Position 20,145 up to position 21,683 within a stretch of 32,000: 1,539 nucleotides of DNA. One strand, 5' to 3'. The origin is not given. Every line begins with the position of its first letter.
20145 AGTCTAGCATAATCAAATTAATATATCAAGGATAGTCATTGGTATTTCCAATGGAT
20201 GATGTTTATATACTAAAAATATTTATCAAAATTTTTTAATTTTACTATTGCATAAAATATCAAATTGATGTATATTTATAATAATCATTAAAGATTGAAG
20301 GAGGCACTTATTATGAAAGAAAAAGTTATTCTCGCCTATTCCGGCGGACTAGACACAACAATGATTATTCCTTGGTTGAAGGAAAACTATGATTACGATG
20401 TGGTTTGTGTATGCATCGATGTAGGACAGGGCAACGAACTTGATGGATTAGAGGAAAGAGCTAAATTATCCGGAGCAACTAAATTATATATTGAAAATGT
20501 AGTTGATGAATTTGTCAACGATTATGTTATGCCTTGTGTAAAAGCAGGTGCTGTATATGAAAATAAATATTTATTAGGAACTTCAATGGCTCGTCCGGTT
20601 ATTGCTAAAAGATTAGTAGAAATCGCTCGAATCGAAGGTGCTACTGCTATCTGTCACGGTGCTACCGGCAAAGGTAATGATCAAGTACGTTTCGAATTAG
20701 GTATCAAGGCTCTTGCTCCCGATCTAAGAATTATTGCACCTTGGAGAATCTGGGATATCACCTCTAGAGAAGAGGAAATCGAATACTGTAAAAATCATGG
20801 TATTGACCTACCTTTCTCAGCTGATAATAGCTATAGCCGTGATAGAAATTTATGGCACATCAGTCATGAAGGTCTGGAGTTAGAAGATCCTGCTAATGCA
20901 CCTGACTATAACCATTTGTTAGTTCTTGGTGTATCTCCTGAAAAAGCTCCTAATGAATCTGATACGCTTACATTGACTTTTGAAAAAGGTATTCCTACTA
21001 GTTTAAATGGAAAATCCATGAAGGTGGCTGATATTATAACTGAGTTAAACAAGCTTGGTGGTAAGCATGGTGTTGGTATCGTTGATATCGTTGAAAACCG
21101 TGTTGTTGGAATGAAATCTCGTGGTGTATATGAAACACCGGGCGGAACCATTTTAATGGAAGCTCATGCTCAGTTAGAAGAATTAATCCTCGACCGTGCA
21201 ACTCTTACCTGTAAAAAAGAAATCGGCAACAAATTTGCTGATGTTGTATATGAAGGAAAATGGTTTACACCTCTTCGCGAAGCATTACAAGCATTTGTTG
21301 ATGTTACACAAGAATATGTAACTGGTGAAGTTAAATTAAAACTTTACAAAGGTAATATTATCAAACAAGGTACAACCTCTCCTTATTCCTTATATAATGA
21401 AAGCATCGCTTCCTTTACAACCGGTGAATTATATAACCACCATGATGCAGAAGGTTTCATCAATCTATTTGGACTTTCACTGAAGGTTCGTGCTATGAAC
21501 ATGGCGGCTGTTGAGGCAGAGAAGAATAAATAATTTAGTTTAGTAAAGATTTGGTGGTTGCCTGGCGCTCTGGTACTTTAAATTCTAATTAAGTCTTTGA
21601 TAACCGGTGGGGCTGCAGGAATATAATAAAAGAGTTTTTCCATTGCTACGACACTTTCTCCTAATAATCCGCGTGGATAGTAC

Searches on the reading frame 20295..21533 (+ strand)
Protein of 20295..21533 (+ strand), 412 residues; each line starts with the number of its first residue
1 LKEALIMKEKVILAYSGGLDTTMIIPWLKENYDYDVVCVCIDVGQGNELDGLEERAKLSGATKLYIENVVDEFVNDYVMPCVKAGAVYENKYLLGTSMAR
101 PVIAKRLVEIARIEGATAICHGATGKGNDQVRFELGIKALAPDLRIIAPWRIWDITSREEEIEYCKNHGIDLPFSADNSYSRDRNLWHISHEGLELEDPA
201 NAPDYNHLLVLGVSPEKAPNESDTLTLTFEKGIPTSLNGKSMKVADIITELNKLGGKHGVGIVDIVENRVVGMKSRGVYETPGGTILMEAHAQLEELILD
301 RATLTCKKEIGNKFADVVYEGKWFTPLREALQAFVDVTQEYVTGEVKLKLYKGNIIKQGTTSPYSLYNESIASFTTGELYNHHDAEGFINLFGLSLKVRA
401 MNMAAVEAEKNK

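Call 10: search_protein_families(library=pfam, proteins=[window:20295-21533:+], max_evalue=0.01)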
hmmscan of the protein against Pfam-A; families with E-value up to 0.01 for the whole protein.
window:20295-21533:+ (412 aa): 2 families
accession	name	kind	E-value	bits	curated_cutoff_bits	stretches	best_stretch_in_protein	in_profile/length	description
PF20979.2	Arginosuc_syn_C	-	9.6e-76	254.6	27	1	180-398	1-218/219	Arginosuccinate synthase C-terminal domain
PF00764.25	Arginosuc_synth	-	3.6e-65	219.4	27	1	10-170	1-161/162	Arginosuccinate synthase N-terminal HUP domain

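Call 26: find_homologous_proteins(query=window:20295-21533:+, max_evalue=1e-100)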
Query window:20295-21533:+ (412 aa): 8000 proteins with E <= 1e-100 among 8000 candidates; the best 120 are listed.
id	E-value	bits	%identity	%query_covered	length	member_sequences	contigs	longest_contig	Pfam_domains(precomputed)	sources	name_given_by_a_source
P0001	7.1e-273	923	100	99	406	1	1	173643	PF00764.26,PF20979.3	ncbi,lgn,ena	-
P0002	3.4e-261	884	95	99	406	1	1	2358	PF00764.26,PF20979.3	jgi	jgi:argininosuccinate synthase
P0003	4.0e-261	884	95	99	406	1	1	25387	PF00764.26,PF20979.3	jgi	-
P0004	1.0e-260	883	94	100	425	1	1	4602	PF00764.26,PF20979.3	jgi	jgi:argininosuccinate synthase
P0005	1.2e-260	882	94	99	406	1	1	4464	PF00764.26,PF20979.3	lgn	-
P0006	1.8e-259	878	94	99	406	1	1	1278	PF00764.26,PF20979.3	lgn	-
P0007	8.3e-259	876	94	99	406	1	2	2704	PF00764.26,PF20979.3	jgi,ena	-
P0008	1.4e-258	876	94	99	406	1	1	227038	PF00764.26,PF20979.3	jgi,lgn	jgi:argininosuccinate synthase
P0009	7.6e-258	873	93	99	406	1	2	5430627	PF00764.26,PF20979.3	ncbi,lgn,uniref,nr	ncbi:argininosuccinate synthase [Anaerocolumna cellulosilytica]|uniref:Argininosuccinate synthase n=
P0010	1.8e-257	872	93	98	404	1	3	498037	PF00764.26,PF20979.3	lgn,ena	-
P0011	1.8e-257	872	93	98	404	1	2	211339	PF00764.26,PF20979.3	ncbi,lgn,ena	-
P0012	3.3e-257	871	93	99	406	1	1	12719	PF00764.26,PF20979.3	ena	-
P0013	4.4e-257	871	93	99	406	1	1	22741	PF00764.26,PF20979.3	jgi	jgi:argininosuccinate synthase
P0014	6.3e-257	870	93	98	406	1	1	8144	PF00764.26,PF20979.3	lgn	-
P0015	1.3e-256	869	93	98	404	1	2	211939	PF00764.26,PF20979.3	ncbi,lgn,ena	-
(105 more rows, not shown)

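Call 27: find_encoding_contigs(protein=P0001, flank=10000, max_places=4)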
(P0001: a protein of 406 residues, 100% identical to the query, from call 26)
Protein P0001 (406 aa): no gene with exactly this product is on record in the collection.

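Call 28: find_encoding_contigs(protein=P0009, flank=10000, max_places=3)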
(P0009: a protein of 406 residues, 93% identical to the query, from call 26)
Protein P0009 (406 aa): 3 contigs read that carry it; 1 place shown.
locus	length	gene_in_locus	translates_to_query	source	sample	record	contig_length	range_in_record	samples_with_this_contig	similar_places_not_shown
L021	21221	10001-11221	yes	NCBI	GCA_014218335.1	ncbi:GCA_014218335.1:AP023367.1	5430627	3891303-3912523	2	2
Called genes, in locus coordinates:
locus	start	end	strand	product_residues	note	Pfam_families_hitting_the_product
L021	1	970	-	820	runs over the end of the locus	PF13567:DUF4131, PF03772:Competence, PF00753:Lactamase_B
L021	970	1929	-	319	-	PF10646:Germane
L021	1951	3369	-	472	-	PF00512:HisKA, PF02518:HATPase_c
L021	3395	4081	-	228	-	PF00072:Response_reg, PF00486:Trans_reg_C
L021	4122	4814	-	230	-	PF10531:SLBB, PF12836:HHH_3, PF00633:HHH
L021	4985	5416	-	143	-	PF04657:DMT_YdcZ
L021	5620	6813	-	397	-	PF00202:Aminotran_3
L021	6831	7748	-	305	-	PF00696:AA_kinase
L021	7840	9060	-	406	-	PF01960:ArgJ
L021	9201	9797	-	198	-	PF02545:Maf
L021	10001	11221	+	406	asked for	PF00764:Arginosuc_synth, PF20979:Arginosuc_syn_C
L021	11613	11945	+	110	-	PF01906:YbjQ_1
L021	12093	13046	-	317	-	PF02129:Peptidase_S15 (faint), PF12146:Hydrolase_4, PF00561:Abhydrolase_1, PF12697:Abhydrolase_6 (weak), PF00326:Peptidase_S9 (weak)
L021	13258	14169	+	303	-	PF00072:Response_reg, PF00990:GGDEF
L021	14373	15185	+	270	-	PF00702:Hydrolase (faint), PF08282:Hydrolase_3, PF05116:S6PP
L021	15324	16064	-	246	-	PF13353:Fer4_12, PF04055:Radical_SAM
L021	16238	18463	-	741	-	PF02901:PFL-like, PF01228:Gly_radical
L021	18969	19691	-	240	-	PF00005:ABC_tran, PF02463:SMC_N (weak), PF13304:AAA_21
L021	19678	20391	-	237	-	PF00528:BPD_transp_1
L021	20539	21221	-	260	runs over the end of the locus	PF00497:SBP_bac_3, PF10613:Lig_chan-Glu_bd (faint)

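Call 29: find_encoding_contigs(protein=P0008, flank=10000, max_places=3)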
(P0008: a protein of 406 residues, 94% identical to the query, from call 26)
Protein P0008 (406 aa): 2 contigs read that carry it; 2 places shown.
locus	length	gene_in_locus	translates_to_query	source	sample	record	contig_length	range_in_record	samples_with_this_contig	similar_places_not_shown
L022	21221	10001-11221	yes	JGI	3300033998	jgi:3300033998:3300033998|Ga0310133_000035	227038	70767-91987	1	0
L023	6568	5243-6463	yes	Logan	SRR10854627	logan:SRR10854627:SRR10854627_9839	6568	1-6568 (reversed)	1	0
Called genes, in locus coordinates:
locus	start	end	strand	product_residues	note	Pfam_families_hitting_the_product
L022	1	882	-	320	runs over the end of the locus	PF10646:Germane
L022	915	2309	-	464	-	PF00512:HisKA, PF02518:HATPase_c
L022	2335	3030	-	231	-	PF00072:Response_reg, PF00486:Trans_reg_C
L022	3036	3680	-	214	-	PF10531:SLBB, PF12836:HHH_3, PF00633:HHH, PF03934:T2SSK (weak)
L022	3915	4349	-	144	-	PF04657:DMT_YdcZ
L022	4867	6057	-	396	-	PF00202:Aminotran_3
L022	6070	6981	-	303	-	PF00696:AA_kinase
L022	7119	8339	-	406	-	PF01960:ArgJ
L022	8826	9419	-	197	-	PF02545:Maf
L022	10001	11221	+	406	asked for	PF00764:Arginosuc_synth, PF20979:Arginosuc_syn_C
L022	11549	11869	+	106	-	PF01906:YbjQ_1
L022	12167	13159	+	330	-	PF01145:Band_7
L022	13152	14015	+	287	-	PF01145:Band_7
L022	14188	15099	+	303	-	PF00072:Response_reg, PF00990:GGDEF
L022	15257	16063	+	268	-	PF00702:Hydrolase (faint), PF08282:Hydrolase_3, PF05116:S6PP (weak)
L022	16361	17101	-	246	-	PF13353:Fer4_12, PF04055:Radical_SAM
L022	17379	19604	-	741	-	PF02901:PFL-like, PF01228:Gly_radical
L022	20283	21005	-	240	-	PF00005:ABC_tran, PF02463:SMC_N (weak), PF13304:AAA_21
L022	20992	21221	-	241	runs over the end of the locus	PF00528:BPD_transp_1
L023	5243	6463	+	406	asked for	PF00764:Arginosuc_synth, PF20979:Arginosuc_syn_C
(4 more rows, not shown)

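Call 35: find_encoding_contigs(protein=P0003, flank=10000, max_places=3)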
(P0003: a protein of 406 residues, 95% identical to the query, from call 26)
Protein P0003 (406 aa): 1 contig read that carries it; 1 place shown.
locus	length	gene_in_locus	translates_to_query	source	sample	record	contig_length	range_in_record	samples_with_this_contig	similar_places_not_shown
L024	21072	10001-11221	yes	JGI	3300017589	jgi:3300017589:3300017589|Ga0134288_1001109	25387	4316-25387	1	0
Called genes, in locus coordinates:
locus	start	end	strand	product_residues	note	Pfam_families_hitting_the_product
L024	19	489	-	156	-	PF04657:DMT_YdcZ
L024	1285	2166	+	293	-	PF04473:DUF553, PF01841:Transglut_core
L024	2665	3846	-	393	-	PF00202:Aminotran_3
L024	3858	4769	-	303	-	PF00696:AA_kinase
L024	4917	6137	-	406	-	PF01960:ArgJ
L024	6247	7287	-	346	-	PF01118:Semialdhyde_dh, PF22698:Semialdhyde_dhC_1, PF02774:Semialdhyde_dhC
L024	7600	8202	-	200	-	PF02545:Maf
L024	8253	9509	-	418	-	PF03851:UvdE, PF08349:DUF1722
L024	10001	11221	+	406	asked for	PF00764:Arginosuc_synth, PF20979:Arginosuc_syn_C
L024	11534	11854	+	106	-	PF01906:YbjQ_1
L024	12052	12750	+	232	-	PF07947:YhhN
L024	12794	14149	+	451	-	PF07690:MFS_1, PF13347:MFS_2, PF07690:MFS_1 (weak)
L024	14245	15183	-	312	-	PF02129:Peptidase_S15 (weak), PF00561:Abhydrolase_1, PF12146:Hydrolase_4, PF00326:Peptidase_S9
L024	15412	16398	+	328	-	PF01145:Band_7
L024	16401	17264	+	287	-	PF01145:Band_7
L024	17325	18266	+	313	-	PF00072:Response_reg, PF00990:GGDEF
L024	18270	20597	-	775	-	PF00005:ABC_tran, PF02463:SMC_N (weak), PF02687:FtsX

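Call 36: find_encoding_contigs(protein=P0004, flank=10000, max_places=3)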
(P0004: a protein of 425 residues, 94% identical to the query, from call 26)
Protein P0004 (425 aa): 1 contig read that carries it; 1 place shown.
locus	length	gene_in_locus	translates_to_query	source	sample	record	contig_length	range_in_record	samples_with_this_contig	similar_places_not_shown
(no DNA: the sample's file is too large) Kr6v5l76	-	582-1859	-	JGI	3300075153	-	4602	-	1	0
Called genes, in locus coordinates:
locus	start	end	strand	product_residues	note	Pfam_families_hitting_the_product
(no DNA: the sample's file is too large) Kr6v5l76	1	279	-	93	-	?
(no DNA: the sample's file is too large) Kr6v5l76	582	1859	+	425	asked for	PF00764:Arginosuc_synth, PF20979:Arginosuc_syn_C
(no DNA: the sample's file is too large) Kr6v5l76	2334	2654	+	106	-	PF01906:YbjQ_1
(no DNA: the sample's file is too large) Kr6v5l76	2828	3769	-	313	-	PF02129:Peptidase_S15 (faint), PF12146:Hydrolase_4, PF00561:Abhydrolase_1 (weak)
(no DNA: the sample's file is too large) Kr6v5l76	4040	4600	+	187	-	?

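Call 54: search_protein_families(library=pfam, proteins=[L024:1285-2166:+], max_evalue=0.001)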
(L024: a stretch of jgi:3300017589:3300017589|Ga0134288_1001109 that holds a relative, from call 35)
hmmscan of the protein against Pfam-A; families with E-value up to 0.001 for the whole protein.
L024:1285-2166:+ (293 aa): 2 families
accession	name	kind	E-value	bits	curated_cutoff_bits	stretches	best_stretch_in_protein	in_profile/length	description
PF04473.18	DUF553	-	2.7e-11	43.5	20.5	1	20-127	5-116/140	Transglutaminase-like domain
PF01841.26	Transglut_core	-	5e-10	40.1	23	1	22-124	4-108/108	Transglutaminase-like superfamily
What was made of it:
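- No transposase or recombinase gene is present in the window or next to any copy (calls 10, 54). No integrase is nearby (calls 10, 54).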

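Call 84: search_protein_families(library=ncbifam, proteins=[L024:1285-2166:+], max_evalue=0.01)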
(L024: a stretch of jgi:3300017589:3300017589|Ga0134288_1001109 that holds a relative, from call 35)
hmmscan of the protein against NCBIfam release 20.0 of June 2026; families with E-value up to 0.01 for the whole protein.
L024:1285-2166:+ (293 aa): 0 families

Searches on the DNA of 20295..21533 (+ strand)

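Call 95: search_rna_families(sources=[L011, L015, L016, L017, L018, L019, L020, L024, L025], threshold=gathering)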
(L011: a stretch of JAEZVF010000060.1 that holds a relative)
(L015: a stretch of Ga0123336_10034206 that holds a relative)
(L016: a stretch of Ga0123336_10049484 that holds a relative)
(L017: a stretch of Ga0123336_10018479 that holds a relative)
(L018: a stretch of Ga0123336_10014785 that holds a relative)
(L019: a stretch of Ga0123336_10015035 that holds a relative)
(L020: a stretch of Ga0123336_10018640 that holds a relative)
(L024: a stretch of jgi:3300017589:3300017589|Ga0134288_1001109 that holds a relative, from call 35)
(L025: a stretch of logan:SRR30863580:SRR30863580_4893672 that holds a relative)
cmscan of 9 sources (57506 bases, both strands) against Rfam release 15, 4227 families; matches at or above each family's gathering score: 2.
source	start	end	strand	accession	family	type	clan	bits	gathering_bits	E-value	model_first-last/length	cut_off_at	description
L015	1768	2025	+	RF00230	T-box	Cis-reg; leader;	-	116.1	93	5e-25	1-219/219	no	T-box leader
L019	138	397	-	RF00230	T-box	Cis-reg; leader;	-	112.1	93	5.3e-24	1-219/219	no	T-box leader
